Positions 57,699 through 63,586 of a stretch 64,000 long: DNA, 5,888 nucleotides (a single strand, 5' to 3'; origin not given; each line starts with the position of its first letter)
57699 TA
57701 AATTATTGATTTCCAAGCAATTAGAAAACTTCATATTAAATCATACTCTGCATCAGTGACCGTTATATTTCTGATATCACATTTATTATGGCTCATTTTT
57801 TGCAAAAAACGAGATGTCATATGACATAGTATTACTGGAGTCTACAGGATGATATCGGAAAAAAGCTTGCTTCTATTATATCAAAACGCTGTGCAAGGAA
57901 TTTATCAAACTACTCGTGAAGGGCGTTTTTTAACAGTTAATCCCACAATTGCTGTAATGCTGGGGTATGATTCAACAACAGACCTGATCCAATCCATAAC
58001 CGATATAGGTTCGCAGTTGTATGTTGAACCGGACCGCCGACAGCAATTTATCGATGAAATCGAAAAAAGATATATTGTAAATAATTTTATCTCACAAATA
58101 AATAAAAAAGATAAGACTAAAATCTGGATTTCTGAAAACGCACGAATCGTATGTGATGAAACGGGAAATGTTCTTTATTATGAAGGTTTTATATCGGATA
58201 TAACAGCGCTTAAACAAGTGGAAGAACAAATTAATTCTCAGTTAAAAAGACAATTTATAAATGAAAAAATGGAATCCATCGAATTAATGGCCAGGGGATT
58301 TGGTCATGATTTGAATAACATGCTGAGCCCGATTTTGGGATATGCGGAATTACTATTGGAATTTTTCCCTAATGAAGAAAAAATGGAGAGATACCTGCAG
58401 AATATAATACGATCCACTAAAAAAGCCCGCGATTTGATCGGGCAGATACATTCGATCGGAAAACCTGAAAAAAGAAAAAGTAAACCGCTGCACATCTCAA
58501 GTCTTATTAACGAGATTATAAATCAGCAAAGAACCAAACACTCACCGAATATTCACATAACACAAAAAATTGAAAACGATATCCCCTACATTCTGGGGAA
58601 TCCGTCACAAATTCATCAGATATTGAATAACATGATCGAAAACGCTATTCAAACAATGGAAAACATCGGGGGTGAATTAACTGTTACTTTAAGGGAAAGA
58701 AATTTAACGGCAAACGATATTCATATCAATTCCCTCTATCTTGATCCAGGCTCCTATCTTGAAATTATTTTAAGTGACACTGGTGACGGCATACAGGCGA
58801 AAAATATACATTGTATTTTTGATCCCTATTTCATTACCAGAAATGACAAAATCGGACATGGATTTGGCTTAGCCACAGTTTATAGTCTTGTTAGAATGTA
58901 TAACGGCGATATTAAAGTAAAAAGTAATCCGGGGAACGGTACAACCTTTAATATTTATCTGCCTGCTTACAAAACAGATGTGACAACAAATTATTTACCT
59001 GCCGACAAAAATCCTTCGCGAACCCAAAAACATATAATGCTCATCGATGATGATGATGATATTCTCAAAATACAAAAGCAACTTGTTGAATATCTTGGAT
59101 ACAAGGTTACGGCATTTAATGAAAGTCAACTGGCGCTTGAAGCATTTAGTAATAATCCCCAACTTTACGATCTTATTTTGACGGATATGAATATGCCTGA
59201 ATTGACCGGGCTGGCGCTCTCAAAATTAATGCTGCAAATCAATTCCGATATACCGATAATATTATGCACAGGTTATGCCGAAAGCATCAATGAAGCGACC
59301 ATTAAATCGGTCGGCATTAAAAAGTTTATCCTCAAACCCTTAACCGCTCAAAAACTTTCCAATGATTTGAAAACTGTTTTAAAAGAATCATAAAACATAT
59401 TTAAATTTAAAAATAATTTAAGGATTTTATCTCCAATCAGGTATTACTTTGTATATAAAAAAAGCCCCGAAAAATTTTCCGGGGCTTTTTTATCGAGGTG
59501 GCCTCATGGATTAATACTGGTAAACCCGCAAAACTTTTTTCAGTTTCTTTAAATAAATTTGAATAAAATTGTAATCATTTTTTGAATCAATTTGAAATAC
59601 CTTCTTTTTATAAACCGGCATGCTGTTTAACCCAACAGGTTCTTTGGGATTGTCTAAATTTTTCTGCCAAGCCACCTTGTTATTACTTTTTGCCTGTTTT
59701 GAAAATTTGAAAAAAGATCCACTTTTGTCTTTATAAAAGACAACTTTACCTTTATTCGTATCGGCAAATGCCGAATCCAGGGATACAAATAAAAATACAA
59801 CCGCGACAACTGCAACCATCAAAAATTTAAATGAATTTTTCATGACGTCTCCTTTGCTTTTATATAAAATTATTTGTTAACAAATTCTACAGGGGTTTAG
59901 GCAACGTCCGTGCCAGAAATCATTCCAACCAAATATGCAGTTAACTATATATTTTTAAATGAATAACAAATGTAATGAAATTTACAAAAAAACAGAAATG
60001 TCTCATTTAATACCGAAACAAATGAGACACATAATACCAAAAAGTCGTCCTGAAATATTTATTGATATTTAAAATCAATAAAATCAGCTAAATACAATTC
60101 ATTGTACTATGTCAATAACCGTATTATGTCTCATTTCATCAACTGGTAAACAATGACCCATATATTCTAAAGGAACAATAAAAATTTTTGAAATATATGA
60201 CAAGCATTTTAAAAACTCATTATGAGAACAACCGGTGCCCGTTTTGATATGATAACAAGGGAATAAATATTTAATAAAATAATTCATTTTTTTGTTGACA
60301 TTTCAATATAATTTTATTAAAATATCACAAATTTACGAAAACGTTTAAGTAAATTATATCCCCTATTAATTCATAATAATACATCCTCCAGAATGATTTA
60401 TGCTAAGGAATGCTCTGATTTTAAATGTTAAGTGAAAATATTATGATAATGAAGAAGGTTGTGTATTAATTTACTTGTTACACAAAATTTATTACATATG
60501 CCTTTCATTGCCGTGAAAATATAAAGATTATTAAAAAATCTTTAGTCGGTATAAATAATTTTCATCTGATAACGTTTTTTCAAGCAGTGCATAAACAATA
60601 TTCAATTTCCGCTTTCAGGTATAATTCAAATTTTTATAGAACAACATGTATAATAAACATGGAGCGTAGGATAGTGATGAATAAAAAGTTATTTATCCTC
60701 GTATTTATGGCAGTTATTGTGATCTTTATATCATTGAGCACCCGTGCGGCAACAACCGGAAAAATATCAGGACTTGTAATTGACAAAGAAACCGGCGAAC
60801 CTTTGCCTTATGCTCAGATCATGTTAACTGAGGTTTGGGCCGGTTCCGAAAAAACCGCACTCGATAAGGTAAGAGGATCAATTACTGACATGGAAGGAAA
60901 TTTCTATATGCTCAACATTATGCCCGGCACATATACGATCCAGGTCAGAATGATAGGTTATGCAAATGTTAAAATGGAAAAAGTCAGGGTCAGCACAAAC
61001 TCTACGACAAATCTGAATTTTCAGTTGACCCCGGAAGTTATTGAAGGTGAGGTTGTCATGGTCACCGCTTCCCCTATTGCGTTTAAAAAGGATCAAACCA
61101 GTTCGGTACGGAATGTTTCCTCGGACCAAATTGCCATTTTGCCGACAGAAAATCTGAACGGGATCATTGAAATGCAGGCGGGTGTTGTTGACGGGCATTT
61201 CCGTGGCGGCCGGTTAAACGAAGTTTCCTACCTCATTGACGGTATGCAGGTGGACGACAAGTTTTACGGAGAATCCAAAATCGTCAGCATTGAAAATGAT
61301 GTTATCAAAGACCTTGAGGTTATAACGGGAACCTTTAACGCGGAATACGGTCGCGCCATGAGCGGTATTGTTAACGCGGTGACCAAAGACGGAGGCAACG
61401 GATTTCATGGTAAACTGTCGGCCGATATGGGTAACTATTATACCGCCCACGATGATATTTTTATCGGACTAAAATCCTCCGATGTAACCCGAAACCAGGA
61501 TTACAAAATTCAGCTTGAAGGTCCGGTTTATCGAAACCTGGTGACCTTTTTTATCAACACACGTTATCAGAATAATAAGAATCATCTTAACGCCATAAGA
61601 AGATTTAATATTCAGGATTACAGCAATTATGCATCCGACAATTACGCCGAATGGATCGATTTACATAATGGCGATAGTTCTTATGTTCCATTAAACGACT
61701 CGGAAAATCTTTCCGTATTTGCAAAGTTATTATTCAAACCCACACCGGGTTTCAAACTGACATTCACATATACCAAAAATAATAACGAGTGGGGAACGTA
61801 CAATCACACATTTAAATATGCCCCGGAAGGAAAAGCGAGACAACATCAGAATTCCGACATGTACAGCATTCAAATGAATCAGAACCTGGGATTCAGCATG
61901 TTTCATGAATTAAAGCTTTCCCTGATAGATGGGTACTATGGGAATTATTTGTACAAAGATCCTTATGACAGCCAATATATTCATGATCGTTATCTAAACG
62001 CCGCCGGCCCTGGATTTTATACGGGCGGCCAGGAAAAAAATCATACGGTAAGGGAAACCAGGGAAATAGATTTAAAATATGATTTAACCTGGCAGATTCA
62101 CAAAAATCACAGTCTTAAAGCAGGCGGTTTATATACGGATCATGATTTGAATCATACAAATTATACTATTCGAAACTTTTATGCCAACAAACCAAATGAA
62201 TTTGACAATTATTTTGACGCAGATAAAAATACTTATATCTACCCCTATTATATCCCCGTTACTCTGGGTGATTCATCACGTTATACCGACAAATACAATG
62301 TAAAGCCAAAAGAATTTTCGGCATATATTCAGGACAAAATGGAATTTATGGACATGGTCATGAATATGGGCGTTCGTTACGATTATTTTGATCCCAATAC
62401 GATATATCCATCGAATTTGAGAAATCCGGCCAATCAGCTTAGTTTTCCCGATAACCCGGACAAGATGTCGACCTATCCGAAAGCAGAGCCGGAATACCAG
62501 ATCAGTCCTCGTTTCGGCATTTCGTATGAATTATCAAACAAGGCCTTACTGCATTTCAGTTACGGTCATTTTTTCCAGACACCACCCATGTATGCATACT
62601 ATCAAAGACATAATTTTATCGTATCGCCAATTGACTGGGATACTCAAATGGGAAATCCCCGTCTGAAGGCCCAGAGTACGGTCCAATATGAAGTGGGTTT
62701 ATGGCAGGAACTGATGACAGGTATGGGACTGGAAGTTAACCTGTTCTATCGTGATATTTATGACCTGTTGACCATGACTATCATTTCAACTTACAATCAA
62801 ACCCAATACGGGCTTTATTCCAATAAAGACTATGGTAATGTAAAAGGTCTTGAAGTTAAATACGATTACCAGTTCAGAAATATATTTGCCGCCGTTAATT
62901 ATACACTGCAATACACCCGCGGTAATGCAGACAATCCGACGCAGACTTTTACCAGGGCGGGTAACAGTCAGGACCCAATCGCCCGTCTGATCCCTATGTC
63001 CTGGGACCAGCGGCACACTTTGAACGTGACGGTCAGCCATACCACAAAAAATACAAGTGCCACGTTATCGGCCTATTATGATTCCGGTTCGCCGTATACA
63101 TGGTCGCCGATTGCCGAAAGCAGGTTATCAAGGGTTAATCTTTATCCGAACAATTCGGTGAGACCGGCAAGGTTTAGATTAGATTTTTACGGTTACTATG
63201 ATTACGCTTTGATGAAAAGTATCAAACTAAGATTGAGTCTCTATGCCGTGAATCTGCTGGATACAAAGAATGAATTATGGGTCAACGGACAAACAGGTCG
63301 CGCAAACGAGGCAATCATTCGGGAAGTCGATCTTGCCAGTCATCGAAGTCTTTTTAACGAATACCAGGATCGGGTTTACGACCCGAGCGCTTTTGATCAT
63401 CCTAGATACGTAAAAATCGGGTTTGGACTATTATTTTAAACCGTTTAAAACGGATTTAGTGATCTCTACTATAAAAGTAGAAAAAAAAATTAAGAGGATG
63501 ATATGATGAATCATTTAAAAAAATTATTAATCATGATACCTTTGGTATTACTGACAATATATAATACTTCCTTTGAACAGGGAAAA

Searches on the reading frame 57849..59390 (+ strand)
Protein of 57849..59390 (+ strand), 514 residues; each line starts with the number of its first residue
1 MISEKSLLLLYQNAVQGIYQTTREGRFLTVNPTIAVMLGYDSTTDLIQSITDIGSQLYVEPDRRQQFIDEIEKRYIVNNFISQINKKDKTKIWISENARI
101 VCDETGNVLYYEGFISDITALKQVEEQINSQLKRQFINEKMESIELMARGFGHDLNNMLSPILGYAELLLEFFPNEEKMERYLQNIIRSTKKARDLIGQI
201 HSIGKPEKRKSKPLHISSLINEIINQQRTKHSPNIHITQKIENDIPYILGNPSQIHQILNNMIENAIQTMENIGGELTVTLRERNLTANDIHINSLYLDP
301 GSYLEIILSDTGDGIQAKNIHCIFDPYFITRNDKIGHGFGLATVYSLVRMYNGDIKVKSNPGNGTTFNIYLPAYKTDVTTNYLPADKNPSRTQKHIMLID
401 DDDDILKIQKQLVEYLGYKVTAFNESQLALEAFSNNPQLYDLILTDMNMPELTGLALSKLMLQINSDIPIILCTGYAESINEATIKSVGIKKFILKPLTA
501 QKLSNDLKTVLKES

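Call 44: search_protein_families(library=pfam, proteins=[window:57849-59390:+], max_evalue=0.001)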
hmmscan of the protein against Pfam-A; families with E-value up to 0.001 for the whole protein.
window:57849-59390:+ (514 aa): 7 families
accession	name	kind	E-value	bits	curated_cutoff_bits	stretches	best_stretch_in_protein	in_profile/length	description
PF00072.30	Response_reg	-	5.4e-21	75.3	30.2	1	396-506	1-109/111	Response regulator receiver domain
PF02518.31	HATPase_c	-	1.5e-19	70.9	26.4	1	250-373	1-109/111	Histidine kinase-, DNA gyrase B-, and HSP90-like ATPase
PF00512.31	HisKA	-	1.3e-08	35.2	26.9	1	147-206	5-63/66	His Kinase A (phospho-acceptor) domain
PF14501.12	HATPase_c_5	-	9.8e-07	29.1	22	1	253-360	4-91/102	GHKL domain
PF00989.32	PAS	-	1.2e-06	28.9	22.6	1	10-118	6-113/113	PAS fold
PF13426.13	PAS_9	-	1.6e-06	28.8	27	1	18-120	4-103/103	PAS domain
PF08447.18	PAS_3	-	0.00082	20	25.6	0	28-115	2-89/89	PAS fold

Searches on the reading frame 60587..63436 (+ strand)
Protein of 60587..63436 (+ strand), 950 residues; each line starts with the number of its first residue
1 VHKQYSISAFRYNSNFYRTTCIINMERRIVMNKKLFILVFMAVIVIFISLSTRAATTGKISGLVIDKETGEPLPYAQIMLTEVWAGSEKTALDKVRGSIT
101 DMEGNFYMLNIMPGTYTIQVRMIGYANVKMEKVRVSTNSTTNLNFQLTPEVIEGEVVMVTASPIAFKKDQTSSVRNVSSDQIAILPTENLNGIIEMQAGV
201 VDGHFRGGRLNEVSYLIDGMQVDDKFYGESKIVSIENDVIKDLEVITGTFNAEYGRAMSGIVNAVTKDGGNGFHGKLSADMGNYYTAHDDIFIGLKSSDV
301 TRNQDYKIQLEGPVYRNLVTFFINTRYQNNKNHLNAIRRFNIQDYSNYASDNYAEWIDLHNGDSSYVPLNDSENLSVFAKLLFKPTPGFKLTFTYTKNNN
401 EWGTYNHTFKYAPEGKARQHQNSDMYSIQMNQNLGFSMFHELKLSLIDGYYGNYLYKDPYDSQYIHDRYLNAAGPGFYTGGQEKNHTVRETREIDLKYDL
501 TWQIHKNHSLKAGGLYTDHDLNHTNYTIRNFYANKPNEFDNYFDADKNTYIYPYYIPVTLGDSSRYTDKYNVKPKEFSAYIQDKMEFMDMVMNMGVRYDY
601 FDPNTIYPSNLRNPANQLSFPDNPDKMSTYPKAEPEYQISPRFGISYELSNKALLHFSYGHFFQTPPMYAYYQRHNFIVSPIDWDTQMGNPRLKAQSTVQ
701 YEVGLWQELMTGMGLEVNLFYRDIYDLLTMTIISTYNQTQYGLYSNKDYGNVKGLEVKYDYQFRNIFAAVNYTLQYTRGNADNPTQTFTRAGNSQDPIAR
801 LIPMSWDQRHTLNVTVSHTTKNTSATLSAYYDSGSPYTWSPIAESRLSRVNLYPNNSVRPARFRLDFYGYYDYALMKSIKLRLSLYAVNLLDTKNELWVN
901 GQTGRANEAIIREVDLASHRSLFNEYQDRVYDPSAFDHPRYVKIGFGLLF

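Call 62: search_protein_families(library=pfam, proteins=[window:60587-63436:+], max_evalue=0.0001)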
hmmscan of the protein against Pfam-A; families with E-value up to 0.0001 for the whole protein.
window:60587-63436:+ (950 aa): 4 families
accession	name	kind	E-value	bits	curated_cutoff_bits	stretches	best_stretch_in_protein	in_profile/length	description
PF00593.30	TonB_dep_Rec_b-barrel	-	7e-22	79.3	27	1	391-890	30-436/436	TonB dependent receptor-like, beta-barrel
PF13620.12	CarboxypepD_reg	-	4.9e-16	59.3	32.3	1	60-148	2-82/82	Carboxypeptidase regulatory-like domain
PF13715.12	CarbopepD_reg_2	-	1.9e-15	57.1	32.2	1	60-159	1-88/88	CarboxypepD_reg-like domain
PF07715.20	Plug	-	3.8e-07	31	23.9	1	167-260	2-106/107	TonB-dependent Receptor Plug Domain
